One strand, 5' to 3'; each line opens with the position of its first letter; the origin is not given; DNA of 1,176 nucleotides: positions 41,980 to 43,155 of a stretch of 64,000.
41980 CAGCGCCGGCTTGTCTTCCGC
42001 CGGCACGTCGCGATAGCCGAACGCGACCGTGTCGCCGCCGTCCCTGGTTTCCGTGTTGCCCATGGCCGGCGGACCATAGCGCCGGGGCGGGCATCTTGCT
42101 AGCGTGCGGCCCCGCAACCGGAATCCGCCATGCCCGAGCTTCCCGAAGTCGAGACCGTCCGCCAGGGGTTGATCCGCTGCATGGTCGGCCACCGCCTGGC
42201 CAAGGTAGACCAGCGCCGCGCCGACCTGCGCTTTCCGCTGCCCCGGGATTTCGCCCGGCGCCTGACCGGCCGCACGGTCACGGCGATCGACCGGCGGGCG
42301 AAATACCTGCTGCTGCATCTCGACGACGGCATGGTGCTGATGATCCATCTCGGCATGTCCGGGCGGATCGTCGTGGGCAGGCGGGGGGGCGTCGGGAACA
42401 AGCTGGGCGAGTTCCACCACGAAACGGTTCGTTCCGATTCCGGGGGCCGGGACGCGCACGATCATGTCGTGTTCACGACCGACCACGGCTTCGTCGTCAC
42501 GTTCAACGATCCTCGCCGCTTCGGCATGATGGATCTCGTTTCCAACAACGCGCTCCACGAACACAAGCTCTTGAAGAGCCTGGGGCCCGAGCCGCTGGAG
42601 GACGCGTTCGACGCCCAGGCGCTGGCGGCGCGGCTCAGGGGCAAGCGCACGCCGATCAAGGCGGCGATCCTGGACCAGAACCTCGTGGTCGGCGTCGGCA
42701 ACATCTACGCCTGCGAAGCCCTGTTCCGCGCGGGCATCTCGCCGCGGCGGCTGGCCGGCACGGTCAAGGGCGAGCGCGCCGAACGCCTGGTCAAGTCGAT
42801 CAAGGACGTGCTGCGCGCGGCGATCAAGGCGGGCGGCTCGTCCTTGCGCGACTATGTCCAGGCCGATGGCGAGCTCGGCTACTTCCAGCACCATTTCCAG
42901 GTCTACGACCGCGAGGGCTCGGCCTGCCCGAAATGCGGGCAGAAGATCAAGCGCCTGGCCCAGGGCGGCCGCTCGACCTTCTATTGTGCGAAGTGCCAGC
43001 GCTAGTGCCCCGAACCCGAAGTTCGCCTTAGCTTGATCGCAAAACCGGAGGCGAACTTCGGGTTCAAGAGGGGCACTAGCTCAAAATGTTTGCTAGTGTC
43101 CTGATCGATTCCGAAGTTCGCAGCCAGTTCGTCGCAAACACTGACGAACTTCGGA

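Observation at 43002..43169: Two tandem, related ~78 bp palindromes between mutM and the enoyl-CoA hydratase gene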

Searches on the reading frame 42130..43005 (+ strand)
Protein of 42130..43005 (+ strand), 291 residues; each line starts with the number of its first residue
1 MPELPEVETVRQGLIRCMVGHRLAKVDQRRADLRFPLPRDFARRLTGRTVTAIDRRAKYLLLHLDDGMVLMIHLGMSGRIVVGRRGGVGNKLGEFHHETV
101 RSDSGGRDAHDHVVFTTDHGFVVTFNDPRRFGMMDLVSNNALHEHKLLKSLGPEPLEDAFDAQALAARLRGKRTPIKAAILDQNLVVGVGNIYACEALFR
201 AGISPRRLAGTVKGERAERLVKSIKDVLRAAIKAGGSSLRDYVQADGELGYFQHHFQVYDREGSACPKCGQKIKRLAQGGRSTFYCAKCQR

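Call 28: search_protein_families(library=pfam, proteins=[window:42130-43005:+], max_evalue=0.01)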
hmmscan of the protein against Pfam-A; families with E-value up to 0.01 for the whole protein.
window:42130-43005:+ (291 aa): 4 families
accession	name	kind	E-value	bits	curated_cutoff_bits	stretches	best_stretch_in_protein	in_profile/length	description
PF01149.29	Fapy_DNA_glyco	-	1.5e-35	122.7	25.5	1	1-134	1-117/117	Formamidopyrimidine-DNA glycosylase N-terminal domain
PF06831.19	H2TH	-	1.5e-29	102.3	34.7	1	151-241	1-91/93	Formamidopyrimidine-DNA glycosylase H2TH domain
PF06827.20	zf-FPG_IleRS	-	2.5e-08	34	21.3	1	263-290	1-28/30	Zinc finger found in FPG and IleRS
PF07191.17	Zn_ribbon_6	-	0.0011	19.4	25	1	264-290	30-56/67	Double zinc ribbon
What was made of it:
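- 42130..43005 (+): mutM (formamidopyrimidine-DNA glycosylase). Its stop codon was the insertion target and is preserved. Pfam in call 28.
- Checked: The first CTAG (43002-43005) contains the TAG stop of the mutM ORF 42130-43005, which Pfam confirms as Fapy_DNA_glyco + H2TH + zf-FPG (call 28).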

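Call 34: find_encoding_contigs(protein=window:42130-43005:+, flank=3000, max_places=6)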
Protein window:42130-43005:+ (291 aa): 5 contigs read that carry it; 5 places shown.
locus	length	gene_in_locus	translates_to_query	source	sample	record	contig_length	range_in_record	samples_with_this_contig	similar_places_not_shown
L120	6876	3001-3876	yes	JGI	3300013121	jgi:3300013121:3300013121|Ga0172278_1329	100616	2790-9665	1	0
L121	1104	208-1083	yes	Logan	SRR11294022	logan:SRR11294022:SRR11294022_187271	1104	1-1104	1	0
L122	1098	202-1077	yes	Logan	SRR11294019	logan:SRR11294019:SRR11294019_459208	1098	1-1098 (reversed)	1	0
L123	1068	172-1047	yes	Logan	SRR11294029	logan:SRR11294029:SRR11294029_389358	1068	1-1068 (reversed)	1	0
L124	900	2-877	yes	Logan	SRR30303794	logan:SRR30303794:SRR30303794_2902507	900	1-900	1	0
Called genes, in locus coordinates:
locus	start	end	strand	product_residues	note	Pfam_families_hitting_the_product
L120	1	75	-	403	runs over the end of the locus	PF02441:Flavoprotein, PF04127:DFP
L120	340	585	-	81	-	-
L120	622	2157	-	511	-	PF03109:ABC1, PF27536:UbiB_helical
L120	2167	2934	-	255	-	PF01209:Ubie_methyltran, PF13489:Methyltransf_23 (weak), PF08241:Methyltransf_11, PF08242:Methyltransf_12, PF13649:Methyltransf_25, PF13847:Methyltransf_31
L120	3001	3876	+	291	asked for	PF01149:Fapy_DNA_glyco, PF06831:H2TH, PF06827:zf-FPG_IleRS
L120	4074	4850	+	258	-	PF00378:ECH_1, PF16113:ECH_2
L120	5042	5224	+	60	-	PF09489:CbtB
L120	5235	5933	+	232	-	PF09490:CbtA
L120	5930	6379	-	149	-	PF04314:LpqE-like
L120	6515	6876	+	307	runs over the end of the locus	PF09935:DUF2167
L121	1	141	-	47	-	?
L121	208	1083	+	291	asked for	PF01149:Fapy_DNA_glyco, PF06831:H2TH, PF06827:zf-FPG_IleRS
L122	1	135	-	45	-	?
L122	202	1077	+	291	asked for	PF01149:Fapy_DNA_glyco, PF06831:H2TH, PF06827:zf-FPG_IleRS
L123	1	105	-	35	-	?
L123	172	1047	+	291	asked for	PF01149:Fapy_DNA_glyco, PF06831:H2TH, PF06827:zf-FPG_IleRS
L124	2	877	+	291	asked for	PF01149:Fapy_DNA_glyco, PF06831:H2TH, PF06827:zf-FPG_IleRS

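Call 35: find_homologous_proteins(query=window:42130-43002:+, max_evalue=1e-60)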
Query window:42130-43002:+ (291 aa): 7990 proteins with E <= 1e-60 among 8000 candidates; the best 120 are listed.
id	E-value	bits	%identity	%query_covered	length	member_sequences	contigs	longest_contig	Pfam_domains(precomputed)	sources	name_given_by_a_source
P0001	2.3e-192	656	100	100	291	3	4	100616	PF06831.20,PF01149.30,PF06827.21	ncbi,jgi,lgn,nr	ncbi:MAG: bifunctional DNA-formamidopyrimidine glycosylase/DNA-(apurinic or apyrimidinic site) lyase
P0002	4.4e-170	583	89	100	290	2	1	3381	PF06831.20,PF01149.30,PF06827.21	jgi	jgi:formamidopyrimidine-DNA glycosylase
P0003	3.9e-163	560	85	100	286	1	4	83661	PF06831.20,PF01149.30,PF06827.21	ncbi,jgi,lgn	jgi:formamidopyrimidine-DNA glycosylase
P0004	2.7e-162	557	86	100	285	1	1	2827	PF06831.20,PF01149.30,PF06827.21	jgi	jgi:formamidopyrimidine-DNA glycosylase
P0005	6.4e-161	553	86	100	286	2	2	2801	PF06831.20,PF01149.30,PF06827.21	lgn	-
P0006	5.6e-154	530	82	100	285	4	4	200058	PF06831.20,PF01149.30,PF06827.21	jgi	jgi:formamidopyrimidine-DNA glycosylase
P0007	6.8e-146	503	78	100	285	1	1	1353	PF06831.20,PF01149.30,PF06827.21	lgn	-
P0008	5.6e-144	497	79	100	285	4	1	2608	PF06831.20,PF01149.30,PF06827.21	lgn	-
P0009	4.8e-142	491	77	100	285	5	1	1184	PF06831.20,PF01149.30,PF06827.21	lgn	-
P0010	8.5e-141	487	77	100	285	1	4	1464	PF06831.20,PF01149.30,PF06827.21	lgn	-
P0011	4.8e-140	484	76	100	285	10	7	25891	PF06831.20,PF01149.30,PF06827.21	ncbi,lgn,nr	ncbi:MAG: bifunctional DNA-formamidopyrimidine glycosylase/DNA-(apurinic or apyrimidinic site) lyase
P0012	6.3e-139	480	76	100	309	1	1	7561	PF06831.20,PF01149.30,PF06827.21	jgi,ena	-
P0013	2.9e-135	468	75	100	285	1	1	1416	PF06831.20,PF01149.30,PF06827.21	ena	-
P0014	4.5e-128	445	71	100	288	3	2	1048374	PF06831.20,PF01149.30,PF06827.21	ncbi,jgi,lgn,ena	-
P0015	5.0e-127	441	71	100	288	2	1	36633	PF06831.20,PF01149.30,PF06827.21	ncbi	-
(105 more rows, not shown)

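Call 36: find_encoding_contigs(protein=P0003, flank=2000, max_places=2)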
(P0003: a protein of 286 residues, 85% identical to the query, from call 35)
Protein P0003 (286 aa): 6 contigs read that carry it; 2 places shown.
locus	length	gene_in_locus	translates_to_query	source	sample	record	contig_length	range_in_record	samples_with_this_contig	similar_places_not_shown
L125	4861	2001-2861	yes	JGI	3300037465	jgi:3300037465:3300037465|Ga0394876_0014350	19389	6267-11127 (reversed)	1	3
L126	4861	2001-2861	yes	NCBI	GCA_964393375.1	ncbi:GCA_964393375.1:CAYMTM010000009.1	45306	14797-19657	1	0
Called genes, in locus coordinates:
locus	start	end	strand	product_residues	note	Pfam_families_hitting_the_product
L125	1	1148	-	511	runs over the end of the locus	PF03109:ABC1, PF01636:APH (faint), PF27536:UbiB_helical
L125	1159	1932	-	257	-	PF01209:Ubie_methyltran, PF13649:Methyltransf_25, PF13847:Methyltransf_31, PF08241:Methyltransf_11, PF08242:Methyltransf_12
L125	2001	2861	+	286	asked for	PF01149:Fapy_DNA_glyco, PF06831:H2TH, PF06827:zf-FPG_IleRS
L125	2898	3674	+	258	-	PF00378:ECH_1, PF16113:ECH_2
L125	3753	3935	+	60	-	PF09489:CbtB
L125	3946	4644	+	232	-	PF09490:CbtA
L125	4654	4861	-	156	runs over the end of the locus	PF04314:LpqE-like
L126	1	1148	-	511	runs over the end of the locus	PF03109:ABC1, PF01636:APH (faint), PF27536:UbiB_helical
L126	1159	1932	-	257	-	PF01209:Ubie_methyltran, PF13649:Methyltransf_25, PF13847:Methyltransf_31, PF08241:Methyltransf_11, PF08242:Methyltransf_12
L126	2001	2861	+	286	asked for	PF01149:Fapy_DNA_glyco, PF06831:H2TH, PF06827:zf-FPG_IleRS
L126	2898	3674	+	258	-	PF00378:ECH_1, PF16113:ECH_2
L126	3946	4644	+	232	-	PF09490:CbtA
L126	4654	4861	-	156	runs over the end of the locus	PF04314:LpqE-like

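Call 37: find_encoding_contigs(protein=P0006, flank=2000, max_places=2)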
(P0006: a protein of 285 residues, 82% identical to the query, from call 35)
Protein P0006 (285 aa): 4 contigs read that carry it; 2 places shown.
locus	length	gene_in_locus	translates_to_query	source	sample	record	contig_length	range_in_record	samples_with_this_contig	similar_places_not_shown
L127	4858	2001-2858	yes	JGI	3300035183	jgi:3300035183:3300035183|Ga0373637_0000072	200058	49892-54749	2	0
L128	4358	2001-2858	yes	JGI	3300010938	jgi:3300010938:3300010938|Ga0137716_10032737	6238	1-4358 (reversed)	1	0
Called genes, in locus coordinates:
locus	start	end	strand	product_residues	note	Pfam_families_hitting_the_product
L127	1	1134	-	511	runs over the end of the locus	PF03109:ABC1, PF27536:UbiB_helical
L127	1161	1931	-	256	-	PF01209:Ubie_methyltran, PF13649:Methyltransf_25, PF13847:Methyltransf_31, PF08241:Methyltransf_11, PF08242:Methyltransf_12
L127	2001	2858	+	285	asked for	PF01149:Fapy_DNA_glyco, PF06831:H2TH, PF06827:zf-FPG_IleRS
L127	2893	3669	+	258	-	PF00378:ECH_1, PF16113:ECH_2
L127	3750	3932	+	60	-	PF09489:CbtB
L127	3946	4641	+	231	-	PF09490:CbtA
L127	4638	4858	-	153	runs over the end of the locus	PF04314:LpqE-like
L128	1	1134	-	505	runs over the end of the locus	PF03109:ABC1, PF01636:APH (faint), PF27536:UbiB_helical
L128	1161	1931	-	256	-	PF01209:Ubie_methyltran, PF13649:Methyltransf_25, PF13847:Methyltransf_31, PF08241:Methyltransf_11, PF08242:Methyltransf_12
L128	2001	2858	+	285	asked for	PF01149:Fapy_DNA_glyco, PF06831:H2TH, PF06827:zf-FPG_IleRS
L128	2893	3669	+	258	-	PF00378:ECH_1, PF16113:ECH_2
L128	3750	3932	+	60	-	PF09489:CbtB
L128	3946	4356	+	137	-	?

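Call 38: find_encoding_contigs(protein=P0002, flank=2000, max_places=2)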
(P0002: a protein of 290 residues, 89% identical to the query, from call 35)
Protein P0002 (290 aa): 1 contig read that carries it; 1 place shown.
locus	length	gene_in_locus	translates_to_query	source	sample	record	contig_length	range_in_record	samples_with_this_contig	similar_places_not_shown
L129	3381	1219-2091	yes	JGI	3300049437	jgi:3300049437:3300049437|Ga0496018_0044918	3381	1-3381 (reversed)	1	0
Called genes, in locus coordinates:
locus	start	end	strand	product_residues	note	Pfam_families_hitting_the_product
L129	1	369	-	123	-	?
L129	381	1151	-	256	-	PF01209:Ubie_methyltran, PF13489:Methyltransf_23 (weak), PF13649:Methyltransf_25, PF13847:Methyltransf_31, PF08241:Methyltransf_11, PF08242:Methyltransf_12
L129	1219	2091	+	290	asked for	PF01149:Fapy_DNA_glyco, PF06831:H2TH, PF06827:zf-FPG_IleRS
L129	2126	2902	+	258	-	PF00378:ECH_1, PF16113:ECH_2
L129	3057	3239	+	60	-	PF09489:CbtB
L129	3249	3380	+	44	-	?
